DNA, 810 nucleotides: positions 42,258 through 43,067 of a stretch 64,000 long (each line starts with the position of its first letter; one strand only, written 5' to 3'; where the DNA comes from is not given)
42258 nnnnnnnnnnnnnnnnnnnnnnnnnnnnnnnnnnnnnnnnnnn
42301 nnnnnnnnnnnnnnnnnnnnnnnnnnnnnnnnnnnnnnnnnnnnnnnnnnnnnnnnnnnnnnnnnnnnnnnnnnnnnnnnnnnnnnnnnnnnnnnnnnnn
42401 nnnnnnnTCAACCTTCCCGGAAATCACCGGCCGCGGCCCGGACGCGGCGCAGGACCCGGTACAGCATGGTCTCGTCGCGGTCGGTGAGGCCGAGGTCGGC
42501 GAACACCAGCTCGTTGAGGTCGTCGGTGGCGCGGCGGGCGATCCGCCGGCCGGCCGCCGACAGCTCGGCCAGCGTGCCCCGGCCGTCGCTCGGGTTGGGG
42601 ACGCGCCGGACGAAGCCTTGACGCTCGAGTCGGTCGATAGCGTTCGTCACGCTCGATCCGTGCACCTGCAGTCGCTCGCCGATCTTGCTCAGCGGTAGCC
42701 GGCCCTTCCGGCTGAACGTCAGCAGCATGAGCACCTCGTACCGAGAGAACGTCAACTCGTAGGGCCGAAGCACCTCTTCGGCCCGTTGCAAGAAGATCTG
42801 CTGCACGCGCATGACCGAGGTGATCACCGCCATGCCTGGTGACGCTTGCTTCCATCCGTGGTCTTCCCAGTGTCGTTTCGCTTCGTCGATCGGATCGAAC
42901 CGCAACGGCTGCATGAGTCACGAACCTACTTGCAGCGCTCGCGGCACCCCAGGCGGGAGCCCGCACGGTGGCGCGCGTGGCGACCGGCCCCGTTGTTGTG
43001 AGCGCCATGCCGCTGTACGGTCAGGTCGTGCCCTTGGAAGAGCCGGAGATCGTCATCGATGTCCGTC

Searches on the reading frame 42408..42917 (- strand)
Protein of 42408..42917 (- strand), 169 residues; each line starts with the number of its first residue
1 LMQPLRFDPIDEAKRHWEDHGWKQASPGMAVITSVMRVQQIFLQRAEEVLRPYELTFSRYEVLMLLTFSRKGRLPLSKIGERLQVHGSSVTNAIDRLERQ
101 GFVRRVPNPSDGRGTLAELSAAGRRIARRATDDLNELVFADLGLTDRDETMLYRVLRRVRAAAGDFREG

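Call 15: search_protein_families(library=pfam, proteins=[window:42408-42917:-], max_evalue=0.001)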
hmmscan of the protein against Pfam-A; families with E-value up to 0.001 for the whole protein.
window:42408-42917:- (169 aa): 7 families
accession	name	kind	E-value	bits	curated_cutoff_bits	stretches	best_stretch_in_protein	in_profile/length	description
PF01047.28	MarR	-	7.9e-14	51.7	24.6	1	61-113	5-57/59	MarR family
PF12802.13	MarR_2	-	1.2e-11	45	27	1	55-113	3-60/61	MarR family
PF13463.12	HTH_27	-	2.1e-07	31.6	22.2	1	58-123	2-68/68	Winged helix DNA-binding domain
PF01325.25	Fe_dep_repress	-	7.9e-06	26.4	26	1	77-107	26-56/60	Iron dependent repressor, N-terminal DNA binding domain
PF22381.2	Staph_reg_Sar_Rot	-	3.9e-05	24.1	27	1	47-125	4-80/85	Transcriptional regulator SarA/Rot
PF01978.25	TrmB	-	4.6e-05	23.6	25.6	1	55-107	4-56/68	Sugar-specific transcriptional regulator TrmB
PF09339.16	HTH_IclR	-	0.00044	20.4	22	0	67-107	11-52/52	IclR helix-turn-helix domain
